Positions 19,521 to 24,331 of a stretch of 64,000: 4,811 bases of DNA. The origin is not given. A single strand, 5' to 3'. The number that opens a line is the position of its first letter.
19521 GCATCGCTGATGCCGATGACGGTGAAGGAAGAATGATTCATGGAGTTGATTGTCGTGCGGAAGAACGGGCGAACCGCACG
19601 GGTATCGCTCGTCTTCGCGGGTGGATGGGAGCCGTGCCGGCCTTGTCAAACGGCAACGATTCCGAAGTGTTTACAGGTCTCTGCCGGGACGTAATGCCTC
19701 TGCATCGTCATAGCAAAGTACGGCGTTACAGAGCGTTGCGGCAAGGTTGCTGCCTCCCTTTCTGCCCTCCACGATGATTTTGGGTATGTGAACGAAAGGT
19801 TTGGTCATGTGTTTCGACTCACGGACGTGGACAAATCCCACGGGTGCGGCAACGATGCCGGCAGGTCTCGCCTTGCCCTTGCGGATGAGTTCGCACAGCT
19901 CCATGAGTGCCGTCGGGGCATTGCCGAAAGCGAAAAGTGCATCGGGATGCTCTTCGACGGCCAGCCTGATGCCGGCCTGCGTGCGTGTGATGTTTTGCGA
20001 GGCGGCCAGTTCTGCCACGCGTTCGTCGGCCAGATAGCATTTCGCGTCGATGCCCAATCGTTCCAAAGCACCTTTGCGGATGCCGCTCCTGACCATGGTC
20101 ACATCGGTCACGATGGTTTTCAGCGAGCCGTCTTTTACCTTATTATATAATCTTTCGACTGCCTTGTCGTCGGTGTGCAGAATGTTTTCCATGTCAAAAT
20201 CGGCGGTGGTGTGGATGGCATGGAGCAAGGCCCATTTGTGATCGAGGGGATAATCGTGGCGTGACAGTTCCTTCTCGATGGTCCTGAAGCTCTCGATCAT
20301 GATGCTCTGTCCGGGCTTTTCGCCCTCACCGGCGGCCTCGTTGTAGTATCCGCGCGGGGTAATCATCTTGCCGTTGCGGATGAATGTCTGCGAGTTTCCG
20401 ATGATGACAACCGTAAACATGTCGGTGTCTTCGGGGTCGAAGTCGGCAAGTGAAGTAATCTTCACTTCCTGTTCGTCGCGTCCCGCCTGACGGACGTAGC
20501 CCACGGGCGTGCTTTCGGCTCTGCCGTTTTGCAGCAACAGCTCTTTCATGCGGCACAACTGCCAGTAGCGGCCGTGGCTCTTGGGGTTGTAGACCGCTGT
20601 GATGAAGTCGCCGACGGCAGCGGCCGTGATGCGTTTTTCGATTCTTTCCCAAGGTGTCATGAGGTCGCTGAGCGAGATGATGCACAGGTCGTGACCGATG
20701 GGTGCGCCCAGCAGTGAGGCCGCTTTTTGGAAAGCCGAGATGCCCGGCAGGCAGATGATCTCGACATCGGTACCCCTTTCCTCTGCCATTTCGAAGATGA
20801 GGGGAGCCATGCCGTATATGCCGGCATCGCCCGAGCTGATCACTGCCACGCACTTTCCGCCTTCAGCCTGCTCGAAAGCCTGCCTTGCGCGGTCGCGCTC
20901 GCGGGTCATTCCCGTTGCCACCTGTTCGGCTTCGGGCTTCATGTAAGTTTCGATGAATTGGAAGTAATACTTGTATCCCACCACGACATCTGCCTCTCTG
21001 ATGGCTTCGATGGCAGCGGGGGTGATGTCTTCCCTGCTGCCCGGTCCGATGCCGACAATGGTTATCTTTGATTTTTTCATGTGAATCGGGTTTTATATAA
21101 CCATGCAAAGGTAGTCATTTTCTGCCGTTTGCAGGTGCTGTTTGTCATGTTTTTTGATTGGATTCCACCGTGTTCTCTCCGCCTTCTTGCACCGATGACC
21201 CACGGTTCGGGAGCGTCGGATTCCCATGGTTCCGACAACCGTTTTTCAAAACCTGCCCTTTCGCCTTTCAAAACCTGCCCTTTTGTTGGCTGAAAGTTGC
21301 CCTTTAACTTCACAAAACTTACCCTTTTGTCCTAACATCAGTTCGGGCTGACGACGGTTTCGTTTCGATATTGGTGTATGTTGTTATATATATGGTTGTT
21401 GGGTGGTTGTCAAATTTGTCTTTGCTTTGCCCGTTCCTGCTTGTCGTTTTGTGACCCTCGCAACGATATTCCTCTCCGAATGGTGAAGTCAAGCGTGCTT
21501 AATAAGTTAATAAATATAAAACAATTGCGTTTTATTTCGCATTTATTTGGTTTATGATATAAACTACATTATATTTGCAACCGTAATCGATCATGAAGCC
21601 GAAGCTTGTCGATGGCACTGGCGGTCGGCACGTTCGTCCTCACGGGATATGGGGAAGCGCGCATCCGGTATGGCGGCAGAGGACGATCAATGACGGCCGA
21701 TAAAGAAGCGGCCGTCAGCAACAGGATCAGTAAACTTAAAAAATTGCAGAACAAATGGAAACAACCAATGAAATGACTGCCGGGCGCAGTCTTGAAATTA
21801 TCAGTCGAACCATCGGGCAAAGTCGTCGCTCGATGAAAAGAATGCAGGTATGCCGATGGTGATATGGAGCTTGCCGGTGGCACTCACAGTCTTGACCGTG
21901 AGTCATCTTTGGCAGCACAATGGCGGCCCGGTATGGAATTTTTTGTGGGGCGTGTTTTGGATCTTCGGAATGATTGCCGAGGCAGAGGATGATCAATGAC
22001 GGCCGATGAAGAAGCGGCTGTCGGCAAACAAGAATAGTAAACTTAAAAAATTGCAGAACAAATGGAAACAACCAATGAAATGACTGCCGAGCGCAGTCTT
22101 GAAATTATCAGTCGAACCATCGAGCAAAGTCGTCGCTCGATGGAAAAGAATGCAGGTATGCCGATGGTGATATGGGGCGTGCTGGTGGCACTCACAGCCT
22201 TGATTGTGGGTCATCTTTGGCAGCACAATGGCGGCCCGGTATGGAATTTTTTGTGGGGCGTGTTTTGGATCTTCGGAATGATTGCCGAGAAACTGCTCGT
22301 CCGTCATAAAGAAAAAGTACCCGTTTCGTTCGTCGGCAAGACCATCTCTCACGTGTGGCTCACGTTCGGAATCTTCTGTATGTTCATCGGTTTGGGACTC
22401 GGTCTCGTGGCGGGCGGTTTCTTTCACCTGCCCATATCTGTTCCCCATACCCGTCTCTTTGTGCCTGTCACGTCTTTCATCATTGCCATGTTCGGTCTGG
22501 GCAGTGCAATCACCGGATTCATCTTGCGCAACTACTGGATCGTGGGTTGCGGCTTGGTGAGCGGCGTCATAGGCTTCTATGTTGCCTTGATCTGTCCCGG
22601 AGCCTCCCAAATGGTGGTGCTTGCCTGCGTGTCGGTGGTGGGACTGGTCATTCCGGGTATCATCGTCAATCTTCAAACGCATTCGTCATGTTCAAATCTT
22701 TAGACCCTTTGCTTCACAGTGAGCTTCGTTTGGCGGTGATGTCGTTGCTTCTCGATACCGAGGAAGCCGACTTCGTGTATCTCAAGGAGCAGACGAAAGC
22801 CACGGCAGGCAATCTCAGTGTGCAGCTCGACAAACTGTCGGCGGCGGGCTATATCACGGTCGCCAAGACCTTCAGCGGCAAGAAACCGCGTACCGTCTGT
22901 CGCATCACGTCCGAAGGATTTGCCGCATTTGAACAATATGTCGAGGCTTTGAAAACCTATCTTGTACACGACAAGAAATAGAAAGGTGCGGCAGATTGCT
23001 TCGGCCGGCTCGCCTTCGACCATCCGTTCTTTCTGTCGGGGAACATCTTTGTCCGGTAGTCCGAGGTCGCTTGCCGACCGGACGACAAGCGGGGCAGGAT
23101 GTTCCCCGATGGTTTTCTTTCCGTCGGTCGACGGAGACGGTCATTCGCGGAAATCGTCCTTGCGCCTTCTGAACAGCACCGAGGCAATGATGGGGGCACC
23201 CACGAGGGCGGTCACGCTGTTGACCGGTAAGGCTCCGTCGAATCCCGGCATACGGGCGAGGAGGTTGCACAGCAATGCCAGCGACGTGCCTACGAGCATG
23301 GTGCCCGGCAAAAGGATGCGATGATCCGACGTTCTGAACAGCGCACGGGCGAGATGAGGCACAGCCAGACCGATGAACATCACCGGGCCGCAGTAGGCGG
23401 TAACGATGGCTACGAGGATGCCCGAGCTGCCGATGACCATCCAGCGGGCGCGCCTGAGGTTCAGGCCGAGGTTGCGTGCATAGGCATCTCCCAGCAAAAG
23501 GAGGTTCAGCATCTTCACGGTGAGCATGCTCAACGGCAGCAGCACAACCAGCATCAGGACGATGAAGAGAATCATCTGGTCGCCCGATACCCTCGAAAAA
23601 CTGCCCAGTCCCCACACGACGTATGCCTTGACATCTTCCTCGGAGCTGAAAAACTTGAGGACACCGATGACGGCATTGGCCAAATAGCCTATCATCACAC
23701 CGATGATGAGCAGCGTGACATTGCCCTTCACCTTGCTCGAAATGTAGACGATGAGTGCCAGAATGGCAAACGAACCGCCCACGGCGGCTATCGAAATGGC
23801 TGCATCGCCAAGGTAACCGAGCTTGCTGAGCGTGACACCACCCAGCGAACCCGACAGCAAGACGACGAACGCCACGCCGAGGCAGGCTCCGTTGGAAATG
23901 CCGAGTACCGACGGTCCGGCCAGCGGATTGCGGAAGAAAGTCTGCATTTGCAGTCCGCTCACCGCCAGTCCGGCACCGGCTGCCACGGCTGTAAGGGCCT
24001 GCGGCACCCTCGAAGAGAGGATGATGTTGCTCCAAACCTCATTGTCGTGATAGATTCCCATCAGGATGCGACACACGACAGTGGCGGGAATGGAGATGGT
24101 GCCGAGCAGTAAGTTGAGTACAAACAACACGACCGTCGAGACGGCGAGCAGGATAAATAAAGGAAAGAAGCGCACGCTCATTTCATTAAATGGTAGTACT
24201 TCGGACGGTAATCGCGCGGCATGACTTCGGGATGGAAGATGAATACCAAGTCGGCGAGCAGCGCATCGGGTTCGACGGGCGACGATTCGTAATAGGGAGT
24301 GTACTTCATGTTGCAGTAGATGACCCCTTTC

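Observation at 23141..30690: Cobalamin riboswitch controlling a xenosiderophore-type (TonB receptor, beta-propeller lipoprotein, PepSY-TM) module fused to BtuF/BtuC genes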

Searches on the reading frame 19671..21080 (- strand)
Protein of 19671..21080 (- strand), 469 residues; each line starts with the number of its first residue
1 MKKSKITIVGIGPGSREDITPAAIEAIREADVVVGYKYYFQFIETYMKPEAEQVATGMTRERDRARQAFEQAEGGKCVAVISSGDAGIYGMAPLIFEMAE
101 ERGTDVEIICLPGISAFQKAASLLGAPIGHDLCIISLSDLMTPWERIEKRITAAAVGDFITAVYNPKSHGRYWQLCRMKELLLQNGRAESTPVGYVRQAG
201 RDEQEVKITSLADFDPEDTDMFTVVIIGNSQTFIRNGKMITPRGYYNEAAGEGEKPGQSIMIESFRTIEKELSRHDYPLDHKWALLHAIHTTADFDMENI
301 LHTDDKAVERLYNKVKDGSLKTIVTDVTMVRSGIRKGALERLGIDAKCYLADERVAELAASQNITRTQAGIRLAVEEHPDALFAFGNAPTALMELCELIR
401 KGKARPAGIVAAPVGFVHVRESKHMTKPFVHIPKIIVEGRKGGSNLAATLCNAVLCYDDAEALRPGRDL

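Call 3: search_protein_families(library=pfam, proteins=[window:19671-21080:-], max_evalue=0.01)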
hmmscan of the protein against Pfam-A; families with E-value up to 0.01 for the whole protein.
window:19671-21080:- (469 aa): 2 families
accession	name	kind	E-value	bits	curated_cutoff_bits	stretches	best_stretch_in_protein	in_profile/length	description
PF02570.20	CbiC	-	2.6e-66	223.5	22.5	1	260-455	2-194/196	Precorrin-8X methylmutase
PF00590.25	TP_methylase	-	5.7e-42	144.5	27.8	1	5-214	1-211/212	Tetrapyrrole (Corrin/Porphyrin) Methylases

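Call 4: search_protein_families(library=ncbifam, proteins=[window:19671-21080:-], max_evalue=0.01)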
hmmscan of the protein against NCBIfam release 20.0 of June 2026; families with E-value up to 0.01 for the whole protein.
window:19671-21080:- (469 aa): 35 families (the best 25 are shown)
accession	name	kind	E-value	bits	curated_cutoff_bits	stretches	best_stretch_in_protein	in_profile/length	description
TIGR01466.1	cobJ_cbiH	equivalog_domain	5.4e-96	320.8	246.35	1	6-245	1-238/239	precorrin-3B C(17)-methyltransferase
NF012022.0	PRK15478.1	equivalog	5.8e-80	268.2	425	1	6-245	2-239/241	precorrin-3B C(17)-methyltransferase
NF004423.0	PRK05765.1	equivalog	1.1e-66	224.8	332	1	3-247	2-243/247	precorrin-3B C(17)-methyltransferase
NF004648.0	PRK05991.1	equivalog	2.1e-56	191.3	391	1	4-237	3-238/254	precorrin-3B C(17)-methyltransferase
NF006137.0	PRK08286.1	equivalog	3.8e-50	170.5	294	1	258-456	8-208/214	cobalt-precorrin-8 methylmutase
NF004057.0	PRK05575.1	equivalog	2.4e-49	167.8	311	1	259-455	9-201/207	precorrin-8X methylmutase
NF004620.0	PRK05954.1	equivalog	2.1e-47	161.4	264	1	259-457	7-198/205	precorrin-8X methylmutase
NF006136.0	PRK08285.1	equivalog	6.6e-38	130.5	276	1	255-454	7-204/209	precorrin-8X methylmutase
NF004901.0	PRK06264.1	equivalog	1.7e-35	122.9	261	1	288-458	47-207/212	cobalt-precorrin-8 methylmutase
NF004449.0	PRK05782.1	equivalog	5.7e-24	84.8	298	1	262-455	146-327/333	bifunctional sirohydrochlorin cobalt chelatase/precorrin-8X methylmutase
NF004619.0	PRK05953.1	equivalog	1.3e-23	83.5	278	1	263-455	9-194/208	precorrin-8X methylmutase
NF004459.0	PRK05787.2-2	equivalog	6.4e-19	68.4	298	1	4-124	2-118/210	cobalt-precorrin-7 (C(5))-methyltransferase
TIGR02467.1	CbiE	equivalog_domain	2.5e-18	66.3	92.9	1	8-137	1-123/204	precorrin-6y C5,15-methyltransferase (decarboxylating) subunit CbiE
TIGR01469.1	cobA_cysG_Cterm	equivalog_domain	1.2e-17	64.5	185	1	5-214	2-213/238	uroporphyrinogen-III C-methyltransferase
NF004790.0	PRK06136.1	subfamily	1e-16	61.3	198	1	3-218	3-220/250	uroporphyrinogen-III C-methyltransferase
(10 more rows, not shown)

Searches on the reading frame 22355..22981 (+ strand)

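Call 7: search_protein_families(library=pfam, proteins=[window:22355-22981:+], max_evalue=0.01)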
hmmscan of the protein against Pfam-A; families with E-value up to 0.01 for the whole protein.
window:22355-22981:+ (208 aa): 2 families
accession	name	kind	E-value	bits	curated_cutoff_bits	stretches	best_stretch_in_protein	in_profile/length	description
PF13601.12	HTH_34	-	1.6e-31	108.7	27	1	124-203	1-80/80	Winged helix DNA-binding domain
PF01022.26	HTH_5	-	0.0031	17.8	22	1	123-168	2-46/47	Bacterial regulatory protein, arsR family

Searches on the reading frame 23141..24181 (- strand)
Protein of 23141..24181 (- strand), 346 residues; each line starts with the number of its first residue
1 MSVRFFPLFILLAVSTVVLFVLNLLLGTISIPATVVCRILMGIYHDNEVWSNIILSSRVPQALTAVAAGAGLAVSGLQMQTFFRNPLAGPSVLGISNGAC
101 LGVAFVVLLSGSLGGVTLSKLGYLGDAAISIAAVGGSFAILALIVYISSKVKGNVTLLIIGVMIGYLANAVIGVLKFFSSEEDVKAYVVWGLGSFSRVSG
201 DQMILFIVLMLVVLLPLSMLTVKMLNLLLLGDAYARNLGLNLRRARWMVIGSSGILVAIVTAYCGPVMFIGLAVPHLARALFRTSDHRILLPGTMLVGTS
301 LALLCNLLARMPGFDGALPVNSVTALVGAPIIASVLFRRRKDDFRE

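Call 3: search_protein_families(library=pfam, proteins=[window:23141-24181:-], max_evalue=0.01)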
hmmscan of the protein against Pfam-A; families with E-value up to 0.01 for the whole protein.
window:23141-24181:- (346 aa): 1 family
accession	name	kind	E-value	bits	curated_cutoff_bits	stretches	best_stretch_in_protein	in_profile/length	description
PF01032.23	FecCD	-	4.5e-67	226.7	26.5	1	16-337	2-310/311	FecCD transport family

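Call 4: search_protein_families(library=ncbifam, proteins=[window:23141-24181:-], max_evalue=0.01)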
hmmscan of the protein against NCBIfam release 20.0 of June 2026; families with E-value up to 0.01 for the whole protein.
window:23141-24181:- (346 aa): 16 families
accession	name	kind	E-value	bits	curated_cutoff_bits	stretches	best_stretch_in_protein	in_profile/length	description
NF003001.0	PRK03784.1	equivalog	4.6e-55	187.1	334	1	11-341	21-330/332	vitamin B12 ABC transporter permease BtuC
NF007866.0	PRK10577.1-2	equivalog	2.1e-46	158.5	554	1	21-340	358-664/666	Fe(3+)-hydroxamate ABC transporter permease FhuB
NF008407.0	PRK11228.1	equivalog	4.1e-44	150.8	396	1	13-340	13-328/330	iron-dicitrate ABC transporter permease FecC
NF007299.0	PRK09777.1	equivalog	9.7e-44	149.9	406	1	9-340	6-318/318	Fe(3+) dicitrate ABC transporter permease subunit FecD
NF007081.0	PRK09535.1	equivalog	7e-40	137.5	461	1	25-339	62-361/366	vitamin B12 ABC transporter permease BtuC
NF007867.0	PRK10577.1-3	subfamily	8.6e-40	136.8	849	1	8-342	389-708/710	Fe(3+)-hydroxamate ABC transporter permease FhuB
TIGR03869.1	F420-0_ABCperm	hypoth_equivalog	8.2e-39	133.8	437.35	1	50-341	45-323/325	putative F420-0 ABC transporter permease subunit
NF007871.0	PRK10577.2-2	equivalog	6e-38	130.8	899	1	5-340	357-677/679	Fe(3+)-hydroxamate ABC transporter permease FhuB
NF007872.0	PRK10577.2-3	equivalog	1.7e-36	125.9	727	1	14-339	18-331/676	Fe(3+)-hydroxamate ABC transporter permease FhuB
NF007760.0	PRK10441.1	equivalog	9.5e-34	117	428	1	15-341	19-330/335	Fe(3+)-siderophore ABC transporter permease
NF007759.0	PRK10440.1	equivalog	1.8e-28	99.7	422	1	9-337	12-324/330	iron-enterobactin ABC transporter permease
NF007873.0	PRK10577.2-4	equivalog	1.9e-28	99.6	1012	1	6-336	324-640/646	Fe(3+)-hydroxamate ABC transporter permease FhuB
NF007870.0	PRK10577.2-1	equivalog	4.6e-28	98.2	1355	2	134-341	127-332/678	Fe(3+)-hydroxamate ABC transporter permease FhuB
NF007869.0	PRK10577.1-6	equivalog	7.5e-27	94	954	1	11-338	383-693/703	Fe(3+)-hydroxamate ABC transporter permease FhuB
NF007868.0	PRK10577.1-5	equivalog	8.9e-27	93.8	943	1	24-336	362-661/666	Fe(3+)-hydroxamate ABC transporter permease FhuB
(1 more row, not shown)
